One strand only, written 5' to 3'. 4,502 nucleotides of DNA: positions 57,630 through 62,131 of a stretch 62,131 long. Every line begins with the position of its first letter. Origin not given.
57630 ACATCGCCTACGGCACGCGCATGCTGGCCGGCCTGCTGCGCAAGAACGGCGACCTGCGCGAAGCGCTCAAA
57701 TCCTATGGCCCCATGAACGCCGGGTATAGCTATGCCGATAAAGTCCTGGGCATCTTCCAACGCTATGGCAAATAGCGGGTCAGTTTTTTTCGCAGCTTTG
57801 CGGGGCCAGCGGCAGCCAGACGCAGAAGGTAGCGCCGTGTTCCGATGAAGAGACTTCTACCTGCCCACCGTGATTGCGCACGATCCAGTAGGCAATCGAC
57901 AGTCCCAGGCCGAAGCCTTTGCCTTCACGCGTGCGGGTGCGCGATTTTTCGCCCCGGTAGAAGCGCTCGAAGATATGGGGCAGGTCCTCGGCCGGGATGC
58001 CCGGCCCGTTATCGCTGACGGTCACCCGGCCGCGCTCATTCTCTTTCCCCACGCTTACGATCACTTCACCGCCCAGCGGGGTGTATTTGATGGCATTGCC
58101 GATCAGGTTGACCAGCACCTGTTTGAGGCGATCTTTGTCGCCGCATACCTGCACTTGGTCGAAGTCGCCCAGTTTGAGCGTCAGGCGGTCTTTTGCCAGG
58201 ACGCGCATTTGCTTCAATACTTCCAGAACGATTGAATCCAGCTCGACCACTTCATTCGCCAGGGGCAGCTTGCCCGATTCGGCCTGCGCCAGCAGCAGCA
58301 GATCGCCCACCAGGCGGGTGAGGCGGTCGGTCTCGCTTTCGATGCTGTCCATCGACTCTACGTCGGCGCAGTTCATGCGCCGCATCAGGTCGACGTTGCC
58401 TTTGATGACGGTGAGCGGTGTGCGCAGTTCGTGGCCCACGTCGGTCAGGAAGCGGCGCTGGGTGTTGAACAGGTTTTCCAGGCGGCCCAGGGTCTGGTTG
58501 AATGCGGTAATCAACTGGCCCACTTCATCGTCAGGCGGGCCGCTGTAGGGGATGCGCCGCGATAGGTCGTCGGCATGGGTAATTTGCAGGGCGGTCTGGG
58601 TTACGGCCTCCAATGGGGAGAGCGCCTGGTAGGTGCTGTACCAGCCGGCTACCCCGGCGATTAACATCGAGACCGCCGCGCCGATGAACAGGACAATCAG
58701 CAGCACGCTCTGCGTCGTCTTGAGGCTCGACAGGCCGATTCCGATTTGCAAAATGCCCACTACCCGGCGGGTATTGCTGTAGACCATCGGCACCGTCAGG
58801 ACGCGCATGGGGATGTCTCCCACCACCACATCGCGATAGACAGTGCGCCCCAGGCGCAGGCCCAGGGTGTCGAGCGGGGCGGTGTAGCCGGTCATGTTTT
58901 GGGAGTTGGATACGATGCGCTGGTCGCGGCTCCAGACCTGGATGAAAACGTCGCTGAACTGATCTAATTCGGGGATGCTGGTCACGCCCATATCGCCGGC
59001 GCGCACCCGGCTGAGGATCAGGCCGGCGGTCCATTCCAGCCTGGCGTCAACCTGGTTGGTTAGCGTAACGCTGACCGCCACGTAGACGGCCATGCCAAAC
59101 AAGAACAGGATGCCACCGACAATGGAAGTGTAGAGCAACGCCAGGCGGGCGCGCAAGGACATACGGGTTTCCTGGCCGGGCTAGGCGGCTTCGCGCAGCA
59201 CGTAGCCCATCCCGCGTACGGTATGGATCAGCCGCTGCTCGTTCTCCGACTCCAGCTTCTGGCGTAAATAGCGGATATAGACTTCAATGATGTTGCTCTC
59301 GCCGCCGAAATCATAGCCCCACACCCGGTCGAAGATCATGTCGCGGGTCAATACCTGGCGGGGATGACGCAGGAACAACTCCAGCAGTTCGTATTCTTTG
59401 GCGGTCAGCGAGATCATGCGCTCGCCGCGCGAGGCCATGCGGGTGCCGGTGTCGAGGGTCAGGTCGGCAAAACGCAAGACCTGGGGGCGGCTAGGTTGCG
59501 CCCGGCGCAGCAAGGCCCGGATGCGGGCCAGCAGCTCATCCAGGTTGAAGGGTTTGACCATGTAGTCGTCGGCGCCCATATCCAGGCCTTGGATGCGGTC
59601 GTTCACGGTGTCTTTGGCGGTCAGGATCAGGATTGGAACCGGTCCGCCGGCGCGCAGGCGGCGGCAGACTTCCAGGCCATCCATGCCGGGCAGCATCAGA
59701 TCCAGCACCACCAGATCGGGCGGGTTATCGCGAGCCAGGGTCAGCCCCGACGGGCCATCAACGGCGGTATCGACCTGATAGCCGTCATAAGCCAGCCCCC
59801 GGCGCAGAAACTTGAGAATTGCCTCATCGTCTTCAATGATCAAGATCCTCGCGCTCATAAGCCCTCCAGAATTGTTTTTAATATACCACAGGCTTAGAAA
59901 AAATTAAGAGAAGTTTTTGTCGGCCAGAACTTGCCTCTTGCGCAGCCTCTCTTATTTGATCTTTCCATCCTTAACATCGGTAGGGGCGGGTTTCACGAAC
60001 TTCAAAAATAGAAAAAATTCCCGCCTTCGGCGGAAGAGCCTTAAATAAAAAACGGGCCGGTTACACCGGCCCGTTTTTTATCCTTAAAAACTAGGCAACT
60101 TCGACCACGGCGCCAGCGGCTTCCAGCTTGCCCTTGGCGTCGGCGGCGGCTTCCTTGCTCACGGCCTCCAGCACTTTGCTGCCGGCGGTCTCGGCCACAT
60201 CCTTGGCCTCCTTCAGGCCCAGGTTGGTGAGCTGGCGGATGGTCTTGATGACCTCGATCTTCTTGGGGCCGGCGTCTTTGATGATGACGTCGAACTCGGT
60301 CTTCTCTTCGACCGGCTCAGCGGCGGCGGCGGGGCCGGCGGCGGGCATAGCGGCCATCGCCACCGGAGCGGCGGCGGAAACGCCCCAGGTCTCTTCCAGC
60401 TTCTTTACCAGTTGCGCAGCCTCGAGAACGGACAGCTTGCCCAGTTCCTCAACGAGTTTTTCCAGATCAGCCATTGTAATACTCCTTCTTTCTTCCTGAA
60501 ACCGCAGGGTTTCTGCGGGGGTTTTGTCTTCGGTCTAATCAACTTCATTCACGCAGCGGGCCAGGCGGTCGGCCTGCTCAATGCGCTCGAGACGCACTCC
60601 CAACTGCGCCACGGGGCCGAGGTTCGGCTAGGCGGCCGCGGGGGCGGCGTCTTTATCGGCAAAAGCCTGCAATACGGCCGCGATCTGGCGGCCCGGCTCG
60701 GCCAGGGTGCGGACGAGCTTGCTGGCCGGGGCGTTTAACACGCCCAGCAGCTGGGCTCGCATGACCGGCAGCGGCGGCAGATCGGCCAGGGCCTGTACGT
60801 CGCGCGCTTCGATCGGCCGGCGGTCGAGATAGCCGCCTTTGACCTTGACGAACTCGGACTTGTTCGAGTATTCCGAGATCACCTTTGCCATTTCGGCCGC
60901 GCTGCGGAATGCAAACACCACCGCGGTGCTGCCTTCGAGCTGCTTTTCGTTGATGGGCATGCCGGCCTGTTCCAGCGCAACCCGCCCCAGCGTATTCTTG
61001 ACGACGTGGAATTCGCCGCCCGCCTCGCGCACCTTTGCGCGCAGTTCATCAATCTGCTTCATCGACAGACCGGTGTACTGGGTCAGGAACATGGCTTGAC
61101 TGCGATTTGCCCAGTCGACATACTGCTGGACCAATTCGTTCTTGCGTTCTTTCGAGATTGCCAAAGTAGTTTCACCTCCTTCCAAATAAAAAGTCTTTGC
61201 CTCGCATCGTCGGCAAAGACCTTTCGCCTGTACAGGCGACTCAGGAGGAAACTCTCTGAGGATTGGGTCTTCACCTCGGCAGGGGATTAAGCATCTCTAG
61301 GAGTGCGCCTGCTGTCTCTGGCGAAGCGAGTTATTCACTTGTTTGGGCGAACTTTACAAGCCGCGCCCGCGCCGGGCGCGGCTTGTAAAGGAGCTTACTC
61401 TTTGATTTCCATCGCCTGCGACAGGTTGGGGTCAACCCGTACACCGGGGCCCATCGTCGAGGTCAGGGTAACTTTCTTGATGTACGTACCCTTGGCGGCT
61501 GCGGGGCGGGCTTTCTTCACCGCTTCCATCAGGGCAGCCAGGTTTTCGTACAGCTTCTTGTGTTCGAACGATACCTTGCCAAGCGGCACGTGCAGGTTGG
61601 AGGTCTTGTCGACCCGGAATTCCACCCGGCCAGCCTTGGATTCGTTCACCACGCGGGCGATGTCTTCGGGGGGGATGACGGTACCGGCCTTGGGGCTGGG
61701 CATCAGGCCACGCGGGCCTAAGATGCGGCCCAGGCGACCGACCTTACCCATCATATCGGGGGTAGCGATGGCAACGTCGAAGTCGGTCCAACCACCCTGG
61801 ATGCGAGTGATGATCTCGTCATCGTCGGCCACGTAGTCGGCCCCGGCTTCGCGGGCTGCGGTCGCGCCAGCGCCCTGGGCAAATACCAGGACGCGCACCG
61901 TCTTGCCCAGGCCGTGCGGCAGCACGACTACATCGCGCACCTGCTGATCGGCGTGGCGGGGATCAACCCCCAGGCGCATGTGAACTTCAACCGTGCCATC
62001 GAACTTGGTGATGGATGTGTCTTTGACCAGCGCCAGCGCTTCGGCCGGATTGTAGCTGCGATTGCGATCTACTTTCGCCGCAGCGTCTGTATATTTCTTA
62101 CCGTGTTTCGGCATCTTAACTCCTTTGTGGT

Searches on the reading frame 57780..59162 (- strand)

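Call 7: search_protein_families(library=pfam, proteins=[window:57780-59162:-])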
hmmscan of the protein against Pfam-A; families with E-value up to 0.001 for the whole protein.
window:57780-59162:- (460 aa): 5 families
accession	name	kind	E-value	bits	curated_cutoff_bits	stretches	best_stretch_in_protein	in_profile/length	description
PF02518.31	HATPase_c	-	3.1e-32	111.7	26.4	1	341-453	1-110/111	Histidine kinase-, DNA gyrase B-, and HSP90-like ATPase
PF00512.31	HisKA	-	1.7e-16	60.5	26.9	1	235-297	2-66/66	His Kinase A (phospho-acceptor) domain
PF00672.30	HAMP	-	1.7e-07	31.9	25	1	180-229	6-52/53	HAMP domain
PF13589.12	HATPase_c_3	-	3.8e-05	24.2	25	1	347-425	4-81/137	Histidine kinase-, DNA gyrase B-, and HSP90-like ATPase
PF08521.16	2CSK_N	-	0.00079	20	23.2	0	38-131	24-117/140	Two-component sensor kinase N-terminal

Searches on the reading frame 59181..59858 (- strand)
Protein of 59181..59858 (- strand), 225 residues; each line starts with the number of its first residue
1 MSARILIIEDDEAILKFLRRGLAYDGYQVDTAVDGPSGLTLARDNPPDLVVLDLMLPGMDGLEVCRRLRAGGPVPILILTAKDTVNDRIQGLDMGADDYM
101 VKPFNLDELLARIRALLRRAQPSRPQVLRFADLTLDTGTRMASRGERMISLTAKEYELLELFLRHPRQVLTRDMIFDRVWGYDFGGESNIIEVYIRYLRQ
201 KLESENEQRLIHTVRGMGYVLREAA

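Call 7: search_protein_families(library=pfam, proteins=[window:59181-59858:-])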
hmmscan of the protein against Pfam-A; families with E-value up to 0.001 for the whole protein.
window:59181-59858:- (225 aa): 2 families
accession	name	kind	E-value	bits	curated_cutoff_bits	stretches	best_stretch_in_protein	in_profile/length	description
PF00072.30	Response_reg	-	7.5e-31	107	30.2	1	5-114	1-111/111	Response regulator receiver domain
PF00486.34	Trans_reg_C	-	3.7e-29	101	26.2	1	148-221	3-77/77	Transcriptional regulatory protein, C terminal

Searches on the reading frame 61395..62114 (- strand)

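Call 7: search_protein_families(library=pfam, proteins=[window:61395-62114:-])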
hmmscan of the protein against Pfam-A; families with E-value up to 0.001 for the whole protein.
window:61395-62114:- (239 aa): 1 family
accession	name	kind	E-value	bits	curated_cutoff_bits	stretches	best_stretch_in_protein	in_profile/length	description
PF00687.26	Ribosomal_L1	-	1.1e-63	214.8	32.2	1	31-223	2-198/198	Ribosomal protein L1p/L10e family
